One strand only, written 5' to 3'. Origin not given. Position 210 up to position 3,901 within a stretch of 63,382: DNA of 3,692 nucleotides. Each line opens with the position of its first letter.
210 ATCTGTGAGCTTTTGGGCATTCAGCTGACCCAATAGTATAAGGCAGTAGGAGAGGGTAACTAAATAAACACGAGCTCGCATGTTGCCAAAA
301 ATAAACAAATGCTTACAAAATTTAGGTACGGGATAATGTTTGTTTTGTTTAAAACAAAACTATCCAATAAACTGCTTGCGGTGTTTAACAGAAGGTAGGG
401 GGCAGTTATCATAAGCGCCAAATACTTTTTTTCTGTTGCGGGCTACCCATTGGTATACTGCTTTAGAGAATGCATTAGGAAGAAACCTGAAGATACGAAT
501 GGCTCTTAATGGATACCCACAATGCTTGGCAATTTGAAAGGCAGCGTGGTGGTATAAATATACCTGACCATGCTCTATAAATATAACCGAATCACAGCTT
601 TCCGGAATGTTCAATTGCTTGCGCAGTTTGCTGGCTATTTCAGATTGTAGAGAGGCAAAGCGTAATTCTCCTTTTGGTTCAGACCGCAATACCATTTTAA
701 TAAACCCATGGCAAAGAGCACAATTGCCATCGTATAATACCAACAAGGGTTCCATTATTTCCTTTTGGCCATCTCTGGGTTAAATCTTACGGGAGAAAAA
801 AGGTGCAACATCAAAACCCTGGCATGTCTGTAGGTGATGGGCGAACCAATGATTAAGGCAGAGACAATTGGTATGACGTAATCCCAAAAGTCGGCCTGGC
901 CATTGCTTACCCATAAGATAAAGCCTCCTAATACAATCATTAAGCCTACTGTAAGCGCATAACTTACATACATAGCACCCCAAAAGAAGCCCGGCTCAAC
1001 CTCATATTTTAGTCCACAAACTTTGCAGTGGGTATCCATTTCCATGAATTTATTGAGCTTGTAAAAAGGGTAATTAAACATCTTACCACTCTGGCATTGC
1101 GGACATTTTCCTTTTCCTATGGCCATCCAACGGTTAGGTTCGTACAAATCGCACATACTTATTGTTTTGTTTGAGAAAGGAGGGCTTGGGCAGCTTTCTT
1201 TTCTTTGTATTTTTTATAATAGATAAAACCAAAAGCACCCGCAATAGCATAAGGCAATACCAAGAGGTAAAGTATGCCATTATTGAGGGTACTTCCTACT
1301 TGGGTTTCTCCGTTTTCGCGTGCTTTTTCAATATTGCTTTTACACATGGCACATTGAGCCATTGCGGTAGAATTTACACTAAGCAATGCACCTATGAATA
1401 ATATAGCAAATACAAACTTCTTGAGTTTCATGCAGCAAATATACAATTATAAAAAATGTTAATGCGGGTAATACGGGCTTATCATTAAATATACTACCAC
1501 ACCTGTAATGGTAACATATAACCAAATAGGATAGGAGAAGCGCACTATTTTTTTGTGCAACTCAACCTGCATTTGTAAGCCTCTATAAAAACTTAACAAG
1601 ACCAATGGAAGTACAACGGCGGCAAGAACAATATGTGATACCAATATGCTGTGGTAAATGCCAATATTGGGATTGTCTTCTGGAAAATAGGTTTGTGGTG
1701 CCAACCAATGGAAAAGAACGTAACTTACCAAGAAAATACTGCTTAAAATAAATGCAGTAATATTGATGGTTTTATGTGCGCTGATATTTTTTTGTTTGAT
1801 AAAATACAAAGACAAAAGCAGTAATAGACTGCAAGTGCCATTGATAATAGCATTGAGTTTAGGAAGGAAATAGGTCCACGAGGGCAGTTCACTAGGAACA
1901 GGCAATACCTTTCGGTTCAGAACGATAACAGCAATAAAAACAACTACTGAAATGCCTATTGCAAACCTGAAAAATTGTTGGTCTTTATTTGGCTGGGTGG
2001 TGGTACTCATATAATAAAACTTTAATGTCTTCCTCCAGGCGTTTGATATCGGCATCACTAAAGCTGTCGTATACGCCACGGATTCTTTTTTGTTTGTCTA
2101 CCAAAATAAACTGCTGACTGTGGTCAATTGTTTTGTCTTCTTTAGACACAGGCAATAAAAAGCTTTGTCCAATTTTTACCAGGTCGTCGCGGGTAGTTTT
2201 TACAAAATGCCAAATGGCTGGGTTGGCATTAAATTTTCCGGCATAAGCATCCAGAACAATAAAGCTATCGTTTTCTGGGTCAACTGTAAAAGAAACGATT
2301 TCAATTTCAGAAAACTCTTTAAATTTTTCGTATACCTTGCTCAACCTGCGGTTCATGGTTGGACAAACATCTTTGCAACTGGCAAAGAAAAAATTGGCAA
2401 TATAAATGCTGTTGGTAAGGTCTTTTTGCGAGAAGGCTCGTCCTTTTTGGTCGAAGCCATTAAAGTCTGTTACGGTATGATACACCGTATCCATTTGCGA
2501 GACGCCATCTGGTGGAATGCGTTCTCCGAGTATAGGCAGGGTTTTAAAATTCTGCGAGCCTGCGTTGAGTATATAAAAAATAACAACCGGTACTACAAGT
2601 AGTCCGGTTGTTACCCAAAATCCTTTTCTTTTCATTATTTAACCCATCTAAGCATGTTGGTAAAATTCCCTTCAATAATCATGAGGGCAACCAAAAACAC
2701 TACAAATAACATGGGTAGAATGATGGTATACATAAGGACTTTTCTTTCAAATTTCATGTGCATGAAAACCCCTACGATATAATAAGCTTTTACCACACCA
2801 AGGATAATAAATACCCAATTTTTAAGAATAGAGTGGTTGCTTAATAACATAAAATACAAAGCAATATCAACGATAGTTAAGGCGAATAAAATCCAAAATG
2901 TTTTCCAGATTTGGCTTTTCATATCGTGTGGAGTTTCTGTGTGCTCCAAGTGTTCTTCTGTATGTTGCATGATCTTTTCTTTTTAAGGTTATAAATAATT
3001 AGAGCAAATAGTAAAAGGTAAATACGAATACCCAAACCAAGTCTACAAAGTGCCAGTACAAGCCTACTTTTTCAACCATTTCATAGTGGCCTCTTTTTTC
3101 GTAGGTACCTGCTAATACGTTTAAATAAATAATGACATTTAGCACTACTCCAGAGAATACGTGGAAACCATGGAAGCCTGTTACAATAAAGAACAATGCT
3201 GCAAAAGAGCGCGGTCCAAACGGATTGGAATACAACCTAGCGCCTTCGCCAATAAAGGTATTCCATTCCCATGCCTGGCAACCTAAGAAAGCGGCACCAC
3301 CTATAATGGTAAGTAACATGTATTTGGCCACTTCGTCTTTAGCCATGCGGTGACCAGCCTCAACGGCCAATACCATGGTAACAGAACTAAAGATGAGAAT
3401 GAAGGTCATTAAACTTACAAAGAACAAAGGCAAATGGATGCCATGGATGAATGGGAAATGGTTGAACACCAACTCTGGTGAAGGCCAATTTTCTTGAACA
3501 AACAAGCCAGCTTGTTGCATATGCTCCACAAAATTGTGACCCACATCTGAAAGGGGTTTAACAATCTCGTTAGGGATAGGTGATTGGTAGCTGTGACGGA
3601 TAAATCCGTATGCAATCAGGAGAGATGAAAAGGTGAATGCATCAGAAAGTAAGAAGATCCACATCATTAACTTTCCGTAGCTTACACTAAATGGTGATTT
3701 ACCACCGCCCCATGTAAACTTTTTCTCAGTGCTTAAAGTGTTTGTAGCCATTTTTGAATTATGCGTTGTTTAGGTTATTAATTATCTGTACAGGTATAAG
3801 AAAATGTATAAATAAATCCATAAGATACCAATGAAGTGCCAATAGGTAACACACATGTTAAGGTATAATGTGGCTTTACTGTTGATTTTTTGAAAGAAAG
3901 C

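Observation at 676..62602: Strongly over-represented near-palindromic word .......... (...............) scattered through unrelated genes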

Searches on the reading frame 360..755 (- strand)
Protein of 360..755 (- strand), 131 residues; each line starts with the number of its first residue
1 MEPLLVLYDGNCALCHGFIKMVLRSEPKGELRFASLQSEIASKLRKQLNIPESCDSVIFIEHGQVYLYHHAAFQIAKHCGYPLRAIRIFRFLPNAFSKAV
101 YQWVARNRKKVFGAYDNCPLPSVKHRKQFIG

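Call 45: search_protein_families(library=pfam, proteins=[window:360-755:-], max_evalue=0.00001)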
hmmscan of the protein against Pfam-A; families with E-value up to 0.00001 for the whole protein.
window:360-755:- (131 aa): 1 family
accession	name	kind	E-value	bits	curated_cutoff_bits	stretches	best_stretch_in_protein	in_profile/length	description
PF04134.17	DCC1-like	-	9.1e-23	82.1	27.8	1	6-113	1-112/113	DCC1-like thiol-disulfide oxidoreductase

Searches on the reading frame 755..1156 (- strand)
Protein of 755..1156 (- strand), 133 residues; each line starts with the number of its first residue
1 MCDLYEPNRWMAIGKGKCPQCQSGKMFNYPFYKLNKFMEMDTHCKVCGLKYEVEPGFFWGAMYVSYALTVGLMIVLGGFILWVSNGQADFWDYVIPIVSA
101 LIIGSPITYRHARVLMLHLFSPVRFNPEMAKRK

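Call 10: find_encoding_contigs(protein=window:755-1156:-, flank=10000, max_places=6)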
Protein window:755-1156:- (133 aa): no gene with exactly this product is on record in the collection.

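Call 45: search_protein_families(library=pfam, proteins=[window:755-1156:-], max_evalue=0.00001)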
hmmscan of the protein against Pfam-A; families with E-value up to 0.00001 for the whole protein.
window:755-1156:- (133 aa): 1 family
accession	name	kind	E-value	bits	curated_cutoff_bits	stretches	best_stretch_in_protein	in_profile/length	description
PF06170.17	DUF983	-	4.3e-07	30.6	22.6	1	35-117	2-81/85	Protein of unknown function (DUF983)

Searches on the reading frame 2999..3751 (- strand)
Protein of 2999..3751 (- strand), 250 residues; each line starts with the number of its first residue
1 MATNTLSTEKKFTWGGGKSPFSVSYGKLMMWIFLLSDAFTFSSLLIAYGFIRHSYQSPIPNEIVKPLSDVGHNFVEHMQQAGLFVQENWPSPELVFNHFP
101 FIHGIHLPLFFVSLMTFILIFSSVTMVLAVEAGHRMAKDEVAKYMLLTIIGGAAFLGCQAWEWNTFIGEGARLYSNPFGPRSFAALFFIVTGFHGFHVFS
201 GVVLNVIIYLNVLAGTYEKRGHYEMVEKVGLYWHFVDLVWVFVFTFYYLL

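Call 11: find_encoding_contigs(protein=window:2999-3751:-, flank=10000, max_places=6)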
Protein window:2999-3751:- (250 aa): 1 contig read that carries it; 1 place shown.
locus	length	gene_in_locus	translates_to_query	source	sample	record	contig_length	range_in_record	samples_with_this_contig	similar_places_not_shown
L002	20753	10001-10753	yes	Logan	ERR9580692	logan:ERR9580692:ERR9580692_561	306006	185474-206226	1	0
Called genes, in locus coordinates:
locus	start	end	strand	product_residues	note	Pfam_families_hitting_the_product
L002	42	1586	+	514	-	PF00772:DnaB, PF13481:AAA_25, PF03796:DnaB_C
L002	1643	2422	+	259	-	PF01975:SurE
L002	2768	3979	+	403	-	PF23414:Beta-prop_EML_2, PF25173:Beta-prop_WDR3_1st, PF23381:Beta-prop_IFT122_1st, PF24782:WD40_MABP1-WDR62_2nd, PF24796:WDR55, PF24814:WD40_Prp19, PF25172:Beta-prop_WDR3_2nd, PF25174:Beta-prop_THOC3, +44 more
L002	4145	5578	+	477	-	PF00034:Cytochrom_C, PF13442:Cytochrome_CBB3 (weak), PF02790:COX2_TM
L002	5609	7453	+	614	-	PF00115:COX1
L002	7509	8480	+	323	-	PF02628:COX15-CtaA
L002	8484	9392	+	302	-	PF01040:UbiA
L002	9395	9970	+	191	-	PF00510:COX3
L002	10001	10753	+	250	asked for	PF00510:COX3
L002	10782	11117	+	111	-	PF03626:COX4_pro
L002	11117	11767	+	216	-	PF02630:SCO1-SenC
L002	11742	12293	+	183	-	PF10277:Frag1 (weak), PF04238:DUF420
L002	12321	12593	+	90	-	-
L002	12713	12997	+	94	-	PF06170:DUF983 (weak)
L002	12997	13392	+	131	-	PF04134:DCC1-like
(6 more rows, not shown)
